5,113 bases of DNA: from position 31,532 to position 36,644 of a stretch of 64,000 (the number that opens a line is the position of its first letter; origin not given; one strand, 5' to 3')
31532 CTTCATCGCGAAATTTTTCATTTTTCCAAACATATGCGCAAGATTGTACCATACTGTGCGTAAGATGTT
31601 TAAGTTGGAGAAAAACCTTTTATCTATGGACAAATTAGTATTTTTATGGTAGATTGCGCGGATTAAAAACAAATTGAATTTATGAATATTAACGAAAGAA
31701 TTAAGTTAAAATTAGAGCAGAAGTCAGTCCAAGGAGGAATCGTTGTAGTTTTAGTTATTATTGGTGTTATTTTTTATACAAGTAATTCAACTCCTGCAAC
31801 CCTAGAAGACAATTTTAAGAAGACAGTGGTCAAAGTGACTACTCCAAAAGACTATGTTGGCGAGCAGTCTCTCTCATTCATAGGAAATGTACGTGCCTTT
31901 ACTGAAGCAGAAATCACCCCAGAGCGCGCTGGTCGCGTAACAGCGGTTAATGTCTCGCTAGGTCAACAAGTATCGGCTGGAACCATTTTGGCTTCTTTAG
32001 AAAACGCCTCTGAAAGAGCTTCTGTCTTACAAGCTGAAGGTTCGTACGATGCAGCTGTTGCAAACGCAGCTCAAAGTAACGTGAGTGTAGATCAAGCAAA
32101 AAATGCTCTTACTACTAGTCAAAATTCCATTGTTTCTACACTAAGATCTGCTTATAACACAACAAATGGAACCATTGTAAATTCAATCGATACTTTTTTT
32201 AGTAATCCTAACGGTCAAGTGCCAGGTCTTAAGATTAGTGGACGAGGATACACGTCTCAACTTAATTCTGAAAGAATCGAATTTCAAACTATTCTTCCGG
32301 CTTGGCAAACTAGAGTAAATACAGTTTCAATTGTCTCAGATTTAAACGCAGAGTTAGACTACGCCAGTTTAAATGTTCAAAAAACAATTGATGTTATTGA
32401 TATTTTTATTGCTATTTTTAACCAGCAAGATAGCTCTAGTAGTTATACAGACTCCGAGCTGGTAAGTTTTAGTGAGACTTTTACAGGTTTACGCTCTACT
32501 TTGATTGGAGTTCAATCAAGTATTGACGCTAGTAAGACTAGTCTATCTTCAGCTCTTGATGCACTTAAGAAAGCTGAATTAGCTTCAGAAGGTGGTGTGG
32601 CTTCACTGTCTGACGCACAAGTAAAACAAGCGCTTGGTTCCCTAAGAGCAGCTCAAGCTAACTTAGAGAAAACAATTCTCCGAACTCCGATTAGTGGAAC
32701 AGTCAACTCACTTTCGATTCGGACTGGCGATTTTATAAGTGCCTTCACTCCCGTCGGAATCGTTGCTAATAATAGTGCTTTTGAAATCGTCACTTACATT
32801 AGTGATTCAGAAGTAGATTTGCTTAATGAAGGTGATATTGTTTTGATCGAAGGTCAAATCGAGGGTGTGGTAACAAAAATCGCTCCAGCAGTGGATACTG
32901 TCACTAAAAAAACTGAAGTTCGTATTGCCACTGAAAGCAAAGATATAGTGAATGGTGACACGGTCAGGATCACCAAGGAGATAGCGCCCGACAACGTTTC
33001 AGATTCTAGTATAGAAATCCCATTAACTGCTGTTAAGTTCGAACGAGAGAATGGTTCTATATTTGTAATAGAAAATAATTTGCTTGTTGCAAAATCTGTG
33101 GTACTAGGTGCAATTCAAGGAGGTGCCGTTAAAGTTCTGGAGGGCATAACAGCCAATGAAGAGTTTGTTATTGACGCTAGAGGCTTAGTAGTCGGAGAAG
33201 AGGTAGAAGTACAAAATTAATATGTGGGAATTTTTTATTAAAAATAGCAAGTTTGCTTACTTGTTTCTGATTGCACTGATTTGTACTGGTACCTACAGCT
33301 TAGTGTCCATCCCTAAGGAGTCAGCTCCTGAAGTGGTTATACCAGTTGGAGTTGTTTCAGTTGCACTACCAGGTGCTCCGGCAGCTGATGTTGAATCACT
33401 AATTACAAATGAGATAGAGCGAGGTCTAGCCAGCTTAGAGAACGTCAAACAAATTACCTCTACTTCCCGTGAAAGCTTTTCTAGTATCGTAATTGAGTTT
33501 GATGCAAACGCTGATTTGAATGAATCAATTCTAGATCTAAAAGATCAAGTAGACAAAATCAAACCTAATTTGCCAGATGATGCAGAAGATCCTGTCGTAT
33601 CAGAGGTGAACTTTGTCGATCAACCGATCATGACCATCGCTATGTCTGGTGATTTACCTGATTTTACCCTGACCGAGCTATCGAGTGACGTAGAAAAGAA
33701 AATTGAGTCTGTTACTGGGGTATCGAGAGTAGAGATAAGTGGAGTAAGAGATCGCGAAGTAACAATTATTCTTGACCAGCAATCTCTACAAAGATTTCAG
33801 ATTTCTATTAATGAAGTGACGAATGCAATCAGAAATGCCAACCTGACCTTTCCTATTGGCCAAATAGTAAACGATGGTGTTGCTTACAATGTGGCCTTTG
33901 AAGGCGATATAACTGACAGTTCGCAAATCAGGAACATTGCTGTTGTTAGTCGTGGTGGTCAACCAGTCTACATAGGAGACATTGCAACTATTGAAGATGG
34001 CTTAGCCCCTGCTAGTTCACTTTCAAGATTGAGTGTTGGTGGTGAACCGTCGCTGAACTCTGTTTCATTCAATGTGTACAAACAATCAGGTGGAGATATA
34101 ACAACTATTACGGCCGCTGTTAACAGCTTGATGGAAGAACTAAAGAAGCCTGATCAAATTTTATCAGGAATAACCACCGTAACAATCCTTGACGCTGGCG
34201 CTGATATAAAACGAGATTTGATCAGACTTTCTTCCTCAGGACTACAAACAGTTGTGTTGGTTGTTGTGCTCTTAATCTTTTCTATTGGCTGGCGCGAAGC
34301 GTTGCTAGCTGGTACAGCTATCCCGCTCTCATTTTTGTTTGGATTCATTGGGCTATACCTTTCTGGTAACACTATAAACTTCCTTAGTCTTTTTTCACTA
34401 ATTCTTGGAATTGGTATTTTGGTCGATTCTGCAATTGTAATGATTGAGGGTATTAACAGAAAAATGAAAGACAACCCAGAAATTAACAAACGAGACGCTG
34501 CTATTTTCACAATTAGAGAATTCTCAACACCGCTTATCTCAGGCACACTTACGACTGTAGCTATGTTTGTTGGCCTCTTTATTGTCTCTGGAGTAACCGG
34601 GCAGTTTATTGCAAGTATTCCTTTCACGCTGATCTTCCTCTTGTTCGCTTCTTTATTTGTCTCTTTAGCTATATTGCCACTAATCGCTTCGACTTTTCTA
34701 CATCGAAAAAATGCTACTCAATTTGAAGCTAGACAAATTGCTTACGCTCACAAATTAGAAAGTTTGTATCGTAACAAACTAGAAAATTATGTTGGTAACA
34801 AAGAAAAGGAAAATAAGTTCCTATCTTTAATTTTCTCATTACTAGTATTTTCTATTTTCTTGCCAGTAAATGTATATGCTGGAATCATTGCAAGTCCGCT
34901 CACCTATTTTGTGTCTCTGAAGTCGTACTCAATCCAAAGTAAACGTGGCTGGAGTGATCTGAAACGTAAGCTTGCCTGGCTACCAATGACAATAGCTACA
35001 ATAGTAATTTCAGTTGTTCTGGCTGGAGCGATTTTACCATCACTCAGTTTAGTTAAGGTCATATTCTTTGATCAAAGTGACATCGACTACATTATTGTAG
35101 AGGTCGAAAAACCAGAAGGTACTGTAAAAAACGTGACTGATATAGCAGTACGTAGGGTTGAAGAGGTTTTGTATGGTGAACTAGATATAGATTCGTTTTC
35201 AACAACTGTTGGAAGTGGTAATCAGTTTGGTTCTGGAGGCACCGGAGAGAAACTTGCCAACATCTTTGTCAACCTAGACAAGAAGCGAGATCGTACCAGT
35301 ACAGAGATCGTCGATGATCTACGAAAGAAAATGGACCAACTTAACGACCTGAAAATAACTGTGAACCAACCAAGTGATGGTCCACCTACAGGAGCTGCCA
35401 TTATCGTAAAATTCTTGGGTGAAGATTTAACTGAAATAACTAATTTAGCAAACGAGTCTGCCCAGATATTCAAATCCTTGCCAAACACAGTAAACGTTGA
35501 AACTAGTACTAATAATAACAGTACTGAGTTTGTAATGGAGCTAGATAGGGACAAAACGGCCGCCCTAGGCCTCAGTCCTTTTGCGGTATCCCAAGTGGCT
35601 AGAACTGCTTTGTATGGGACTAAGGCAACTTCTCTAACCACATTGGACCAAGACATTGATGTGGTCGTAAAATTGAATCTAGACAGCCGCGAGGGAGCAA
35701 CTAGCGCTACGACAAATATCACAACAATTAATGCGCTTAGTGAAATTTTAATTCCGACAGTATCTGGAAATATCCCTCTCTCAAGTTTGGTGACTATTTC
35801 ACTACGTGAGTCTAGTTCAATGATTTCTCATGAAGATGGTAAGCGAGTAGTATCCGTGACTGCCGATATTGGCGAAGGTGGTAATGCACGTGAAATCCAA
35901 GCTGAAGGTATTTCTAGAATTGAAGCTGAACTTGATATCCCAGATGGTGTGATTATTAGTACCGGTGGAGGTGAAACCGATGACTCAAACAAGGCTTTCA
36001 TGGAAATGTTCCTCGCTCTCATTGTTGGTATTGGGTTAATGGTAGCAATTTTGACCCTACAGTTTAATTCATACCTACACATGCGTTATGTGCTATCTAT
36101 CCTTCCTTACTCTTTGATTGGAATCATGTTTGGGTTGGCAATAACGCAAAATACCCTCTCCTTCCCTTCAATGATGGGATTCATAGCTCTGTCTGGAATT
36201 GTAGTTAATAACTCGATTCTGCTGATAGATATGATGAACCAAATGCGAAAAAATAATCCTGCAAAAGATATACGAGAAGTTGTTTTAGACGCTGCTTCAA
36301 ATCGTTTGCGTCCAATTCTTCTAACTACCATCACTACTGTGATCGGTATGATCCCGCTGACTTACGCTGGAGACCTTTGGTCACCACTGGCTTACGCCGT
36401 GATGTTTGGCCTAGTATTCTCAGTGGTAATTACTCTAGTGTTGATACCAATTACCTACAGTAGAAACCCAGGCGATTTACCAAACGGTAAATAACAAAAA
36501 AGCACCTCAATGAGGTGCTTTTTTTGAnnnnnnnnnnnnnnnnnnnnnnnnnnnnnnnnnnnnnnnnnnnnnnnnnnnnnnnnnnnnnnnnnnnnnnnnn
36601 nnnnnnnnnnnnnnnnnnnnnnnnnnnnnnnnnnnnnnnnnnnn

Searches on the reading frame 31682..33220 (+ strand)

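Call 72: search_protein_families(library=pfam, proteins=[window:31682-33220:+], max_evalue=0.001)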
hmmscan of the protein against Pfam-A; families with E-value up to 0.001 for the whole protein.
window:31682-33220:+ (512 aa): 3 families
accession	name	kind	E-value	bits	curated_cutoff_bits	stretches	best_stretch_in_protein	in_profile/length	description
PF13437.12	HlyD_3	-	3.2e-14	54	22.2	1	333-421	2-97/106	HlyD family secretion protein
PF16576.10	HlyD_D23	-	1.5e-10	41.2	30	1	310-419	87-203/214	Barrel-sandwich domain of CusB or HlyD membrane-fusion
PF13533.13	Biotin_lipoyl_2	-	2.2e-08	34.2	29.8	1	78-107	3-32/32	Biotin-lipoyl like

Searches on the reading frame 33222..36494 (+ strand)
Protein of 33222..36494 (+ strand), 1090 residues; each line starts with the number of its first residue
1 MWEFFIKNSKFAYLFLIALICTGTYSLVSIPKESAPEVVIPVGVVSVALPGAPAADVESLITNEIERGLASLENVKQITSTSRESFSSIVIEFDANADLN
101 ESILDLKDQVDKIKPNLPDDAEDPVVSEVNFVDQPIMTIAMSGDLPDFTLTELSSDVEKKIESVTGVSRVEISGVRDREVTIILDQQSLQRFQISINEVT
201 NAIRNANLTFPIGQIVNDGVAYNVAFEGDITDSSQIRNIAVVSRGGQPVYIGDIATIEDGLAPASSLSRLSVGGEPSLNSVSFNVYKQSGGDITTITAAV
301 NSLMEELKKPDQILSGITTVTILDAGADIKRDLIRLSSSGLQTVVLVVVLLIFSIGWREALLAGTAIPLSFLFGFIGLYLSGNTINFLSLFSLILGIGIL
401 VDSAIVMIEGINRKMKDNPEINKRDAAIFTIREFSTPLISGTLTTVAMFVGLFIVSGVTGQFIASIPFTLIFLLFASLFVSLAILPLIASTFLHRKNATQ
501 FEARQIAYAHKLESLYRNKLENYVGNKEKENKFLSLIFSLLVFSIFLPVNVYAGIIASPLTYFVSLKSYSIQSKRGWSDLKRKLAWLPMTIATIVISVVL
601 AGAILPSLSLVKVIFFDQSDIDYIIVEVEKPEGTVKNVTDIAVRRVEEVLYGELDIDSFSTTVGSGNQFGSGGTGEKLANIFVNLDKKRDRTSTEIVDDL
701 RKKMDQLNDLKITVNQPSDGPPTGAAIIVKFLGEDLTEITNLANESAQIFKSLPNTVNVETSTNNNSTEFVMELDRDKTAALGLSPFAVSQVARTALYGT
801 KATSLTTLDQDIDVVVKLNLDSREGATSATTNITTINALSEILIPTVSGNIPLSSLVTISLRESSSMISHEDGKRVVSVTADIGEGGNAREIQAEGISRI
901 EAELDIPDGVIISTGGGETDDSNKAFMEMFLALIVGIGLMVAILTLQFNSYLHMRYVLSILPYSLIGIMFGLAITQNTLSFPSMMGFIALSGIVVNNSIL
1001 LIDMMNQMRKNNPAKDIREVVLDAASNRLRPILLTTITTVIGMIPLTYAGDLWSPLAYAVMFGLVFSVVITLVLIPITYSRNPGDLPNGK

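Call 72: search_protein_families(library=pfam, proteins=[window:33222-36494:+], max_evalue=0.001)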
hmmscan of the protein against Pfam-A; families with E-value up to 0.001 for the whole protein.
window:33222-36494:+ (1090 aa): 2 families
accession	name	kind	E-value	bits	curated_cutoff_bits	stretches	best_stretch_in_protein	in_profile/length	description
PF00873.25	ACR_tran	-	5.1e-172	574.5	28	2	1-551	1-548/1021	AcrB/AcrD/AcrF family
PF02355.23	SecD_SecF_C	-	1.1e-06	28.6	20.5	1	922-1071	26-175/189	Protein export membrane protein SecD/SecF, C-terminal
